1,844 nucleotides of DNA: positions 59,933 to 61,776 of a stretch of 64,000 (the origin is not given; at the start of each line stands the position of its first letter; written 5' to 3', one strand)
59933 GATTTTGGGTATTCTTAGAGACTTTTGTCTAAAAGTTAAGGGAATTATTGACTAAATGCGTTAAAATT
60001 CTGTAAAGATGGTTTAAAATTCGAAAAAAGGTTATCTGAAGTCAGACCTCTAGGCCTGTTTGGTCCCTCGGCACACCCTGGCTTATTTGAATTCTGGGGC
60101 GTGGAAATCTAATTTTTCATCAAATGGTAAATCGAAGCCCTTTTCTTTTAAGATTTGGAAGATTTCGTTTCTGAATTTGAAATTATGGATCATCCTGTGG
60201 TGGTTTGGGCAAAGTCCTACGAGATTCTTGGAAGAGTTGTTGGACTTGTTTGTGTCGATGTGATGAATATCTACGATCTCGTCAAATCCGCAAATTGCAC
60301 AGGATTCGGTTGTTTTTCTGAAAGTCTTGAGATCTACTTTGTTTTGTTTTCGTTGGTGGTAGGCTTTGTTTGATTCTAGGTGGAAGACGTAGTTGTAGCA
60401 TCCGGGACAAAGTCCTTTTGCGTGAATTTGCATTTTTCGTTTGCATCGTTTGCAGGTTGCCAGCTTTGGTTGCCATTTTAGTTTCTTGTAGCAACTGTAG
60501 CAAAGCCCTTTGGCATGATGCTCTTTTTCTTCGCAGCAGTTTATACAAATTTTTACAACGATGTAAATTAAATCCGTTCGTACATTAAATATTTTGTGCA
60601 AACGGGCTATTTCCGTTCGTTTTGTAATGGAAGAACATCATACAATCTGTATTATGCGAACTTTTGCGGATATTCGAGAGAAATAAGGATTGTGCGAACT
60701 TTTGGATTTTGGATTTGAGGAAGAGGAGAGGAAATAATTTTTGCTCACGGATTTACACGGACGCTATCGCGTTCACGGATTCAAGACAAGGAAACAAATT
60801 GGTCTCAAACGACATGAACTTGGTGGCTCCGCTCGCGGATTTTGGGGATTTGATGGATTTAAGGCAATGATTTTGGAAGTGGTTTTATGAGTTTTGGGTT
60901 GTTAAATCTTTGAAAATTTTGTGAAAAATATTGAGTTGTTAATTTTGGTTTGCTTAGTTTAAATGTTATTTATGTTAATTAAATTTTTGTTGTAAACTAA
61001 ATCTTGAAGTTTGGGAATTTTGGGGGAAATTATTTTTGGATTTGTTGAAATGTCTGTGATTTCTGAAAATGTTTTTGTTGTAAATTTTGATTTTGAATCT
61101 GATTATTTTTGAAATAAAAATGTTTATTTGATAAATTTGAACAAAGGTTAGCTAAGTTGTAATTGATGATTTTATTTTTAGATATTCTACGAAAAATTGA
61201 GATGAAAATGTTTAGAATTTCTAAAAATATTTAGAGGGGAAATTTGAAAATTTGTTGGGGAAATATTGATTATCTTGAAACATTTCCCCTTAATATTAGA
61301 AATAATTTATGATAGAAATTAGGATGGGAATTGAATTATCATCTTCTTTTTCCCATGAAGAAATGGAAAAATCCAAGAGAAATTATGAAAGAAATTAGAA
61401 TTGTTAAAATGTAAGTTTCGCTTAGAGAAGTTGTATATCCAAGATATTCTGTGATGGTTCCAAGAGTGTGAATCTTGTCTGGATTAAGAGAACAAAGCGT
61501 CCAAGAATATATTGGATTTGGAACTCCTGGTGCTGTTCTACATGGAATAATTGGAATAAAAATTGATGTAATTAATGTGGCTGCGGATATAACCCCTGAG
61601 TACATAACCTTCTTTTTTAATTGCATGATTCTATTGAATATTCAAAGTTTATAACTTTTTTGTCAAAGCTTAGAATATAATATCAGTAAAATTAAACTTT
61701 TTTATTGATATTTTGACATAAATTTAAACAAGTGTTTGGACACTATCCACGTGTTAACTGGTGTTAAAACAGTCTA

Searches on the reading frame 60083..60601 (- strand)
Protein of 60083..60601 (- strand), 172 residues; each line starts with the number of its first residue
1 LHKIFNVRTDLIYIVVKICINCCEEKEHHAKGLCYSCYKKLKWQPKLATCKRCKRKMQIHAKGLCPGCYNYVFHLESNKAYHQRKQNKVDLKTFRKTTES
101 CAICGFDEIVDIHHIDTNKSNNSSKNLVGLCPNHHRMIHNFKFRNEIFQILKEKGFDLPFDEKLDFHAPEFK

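Call 12: search_protein_families(library=pfam, proteins=[window:60083-60601:-], max_evalue=0.1)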
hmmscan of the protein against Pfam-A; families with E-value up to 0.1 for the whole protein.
window:60083-60601:- (172 aa): 7 families
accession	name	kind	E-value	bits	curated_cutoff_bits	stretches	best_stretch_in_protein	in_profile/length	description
PF16786.11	RecA_dep_nuc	-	0.00045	20.8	26.9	1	106-146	26-66/103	Recombination enhancement, RecA-dependent nuclease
PF13392.12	HNH_3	-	0.00072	19.6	24.8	1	108-133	17-42/46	HNH endonuclease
PF07191.17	Zn_ribbon_6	-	0.0036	17.7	25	1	34-72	3-39/67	Double zinc ribbon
PF13391.12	HNH_2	-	0.02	15.2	21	1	101-143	1-63/66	HNH endonuclease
PF18912.6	DZR_2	-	0.02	15.1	27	1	19-68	10-55/56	Double zinc ribbon domain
PF13892.11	DBINO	-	0.022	15.5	31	1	15-99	20-102/134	DNA-binding domain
PF01155.25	HypA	-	0.094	13.2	28.9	1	42-77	65-101/112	Hydrogenase/urease nickel incorporation, metallochaperone, hypA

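Call 13: search_protein_families(library=phrogs, proteins=[window:60083-60601:-], max_evalue=0.1)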
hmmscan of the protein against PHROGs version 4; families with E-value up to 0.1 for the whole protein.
window:60083-60601:- (172 aa): 15 families
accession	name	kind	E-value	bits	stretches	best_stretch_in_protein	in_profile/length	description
phrog_8048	-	DNA, RNA and nucleotide metabolism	1.6e-09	38.4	1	96-140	174-227/273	HNH endonuclease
phrog_1588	-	unknown function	4.5e-05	24.2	1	84-139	24-83/132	-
phrog_7545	-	DNA, RNA and nucleotide metabolism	5.7e-05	24.4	1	101-142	92-136/160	HNH endonuclease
phrog_20467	-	DNA, RNA and nucleotide metabolism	0.00013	22.8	2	16-42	23-49/112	HNH endonuclease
phrog_1271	-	DNA, RNA and nucleotide metabolism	0.00026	21.5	1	17-148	178-325/361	HNH endonuclease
phrog_21964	-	DNA, RNA and nucleotide metabolism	0.00045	20.9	1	107-148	180-220/244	HNH endonuclease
phrog_14736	-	DNA, RNA and nucleotide metabolism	0.00078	20.1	1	100-143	34-83/202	HNH endonuclease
phrog_7566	-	unknown function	0.001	20.3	1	92-152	6-71/96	-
phrog_10822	-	DNA, RNA and nucleotide metabolism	0.0011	19.7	1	78-146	80-155/245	HNH endonuclease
phrog_22514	-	DNA, RNA and nucleotide metabolism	0.0012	20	1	82-142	46-112/187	HNH endonuclease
phrog_15471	-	DNA, RNA and nucleotide metabolism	0.0038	18.1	1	110-139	51-80/183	HNH endonuclease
phrog_3497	-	unknown function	0.02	15.8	1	92-119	10-37/150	-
phrog_14563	-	unknown function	0.028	15.5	1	87-118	62-93/196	-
phrog_398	-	unknown function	0.028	15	1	52-142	98-196/225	-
phrog_11793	-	unknown function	0.03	15.1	1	98-139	20-57/65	-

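Call 58: search_dna_similar(query=window:60083-60601:-, collection=phages, mode=protein, max_evalue=0.001, max_rows=10)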
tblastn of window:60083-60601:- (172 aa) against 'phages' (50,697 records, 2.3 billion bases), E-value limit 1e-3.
Records with a match: 29; places in all: 29; records where one place covers at least 80% of the query: 0.
Best place of each record, by identity: <60% 29.
By first word of the organism name: Prevotella 15; uncultured 4; Vibrio 2; Erwinia 2; Cronobacter 2; Serratia 2; Xanthomonas 1; Microbacterium 1.
By host as written in the record: Prevotella sp. 15; - 4; Vibrio natriegens HER1138 2; Cronobacter sakazakii 2; Serratia marcescens UCC2017 2; Xanthomonas vesicatoria 1; Erwinia amylovora SNUABM_01 1; Erwinia amylovora 1; and 1 more.
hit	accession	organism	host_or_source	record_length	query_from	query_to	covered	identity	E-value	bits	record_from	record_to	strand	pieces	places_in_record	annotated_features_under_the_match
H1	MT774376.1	uncultured phage cr55_1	human feces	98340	79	168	52%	34.0%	5e-4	45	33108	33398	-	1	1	hypothetical protein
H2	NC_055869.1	uncultured phage cr55_1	human feces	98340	79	168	52%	34.0%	5e-4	45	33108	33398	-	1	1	HNH endonuclease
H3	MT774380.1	uncultured phage cr1_1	human feces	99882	79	168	52%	34.0%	5e-4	45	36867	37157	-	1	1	hypothetical protein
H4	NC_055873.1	uncultured phage cr1_1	human feces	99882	79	168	52%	34.0%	5e-4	45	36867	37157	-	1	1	HNH endonuclease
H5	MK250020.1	Prevotella phage Lak-B1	Prevotella sp.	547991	92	170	46%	38.6%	5e-6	51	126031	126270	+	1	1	record has no annotation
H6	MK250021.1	Prevotella phage Lak-B2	Prevotella sp.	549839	92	170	46%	38.6%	5e-6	51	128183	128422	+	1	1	record has no annotation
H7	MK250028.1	Prevotella phage Lak-B9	Prevotella sp.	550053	92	170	46%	38.6%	5e-6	51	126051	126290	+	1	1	record has no annotation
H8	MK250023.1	Prevotella phage Lak-B4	Prevotella sp.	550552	92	170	46%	38.6%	5e-6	51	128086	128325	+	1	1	record has no annotation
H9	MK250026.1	Prevotella phage Lak-B7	Prevotella sp.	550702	92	170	46%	38.6%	5e-6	51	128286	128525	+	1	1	record has no annotation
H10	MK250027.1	Prevotella phage Lak-B8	Prevotella sp.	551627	92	170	46%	38.6%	5e-6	51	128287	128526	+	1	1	record has no annotation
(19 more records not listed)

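Call 77: search_protein_families(library=ncbifam, proteins=[window:60083-60601:-], max_evalue=0.01)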
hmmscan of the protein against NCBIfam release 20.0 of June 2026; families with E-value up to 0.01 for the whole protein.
window:60083-60601:- (172 aa): 1 family
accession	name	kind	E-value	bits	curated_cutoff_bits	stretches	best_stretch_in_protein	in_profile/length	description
NF038221.1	IcmJ_DotN_IVB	equivalog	0.0031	17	100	1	79-131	19-77/205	type IVB secretion system protein IcmJDotN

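Call 84: search_protein_families(library=padloc, proteins=[window:60083-60601:-], max_evalue=0.01)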
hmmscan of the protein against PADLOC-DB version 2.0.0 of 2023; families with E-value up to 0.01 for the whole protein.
window:60083-60601:- (172 aa): 1 family
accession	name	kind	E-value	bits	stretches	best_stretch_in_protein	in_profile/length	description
PDLC03687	HEase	-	0.0022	15.9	1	104-128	66-90/178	homing endonuclease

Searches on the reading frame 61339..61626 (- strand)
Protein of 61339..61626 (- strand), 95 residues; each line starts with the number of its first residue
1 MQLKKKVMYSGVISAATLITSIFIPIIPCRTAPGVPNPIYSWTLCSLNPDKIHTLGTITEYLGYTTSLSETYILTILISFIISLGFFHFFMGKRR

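Call 12: search_protein_families(library=pfam, proteins=[window:61339-61626:-], max_evalue=0.1)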
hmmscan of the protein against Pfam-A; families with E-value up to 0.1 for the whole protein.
window:61339-61626:- (95 aa): 0 families

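Call 13: search_protein_families(library=phrogs, proteins=[window:61339-61626:-], max_evalue=0.1)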
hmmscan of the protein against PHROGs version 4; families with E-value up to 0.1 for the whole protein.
window:61339-61626:- (95 aa): 0 families

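Call 77: search_protein_families(library=ncbifam, proteins=[window:61339-61626:-], max_evalue=0.01)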
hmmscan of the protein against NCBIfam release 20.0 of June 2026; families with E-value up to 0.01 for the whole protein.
window:61339-61626:- (95 aa): 0 families

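Call 84: search_protein_families(library=padloc, proteins=[window:61339-61626:-], max_evalue=0.01)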
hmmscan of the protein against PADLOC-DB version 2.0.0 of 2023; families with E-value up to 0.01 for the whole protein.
window:61339-61626:- (95 aa): 0 families
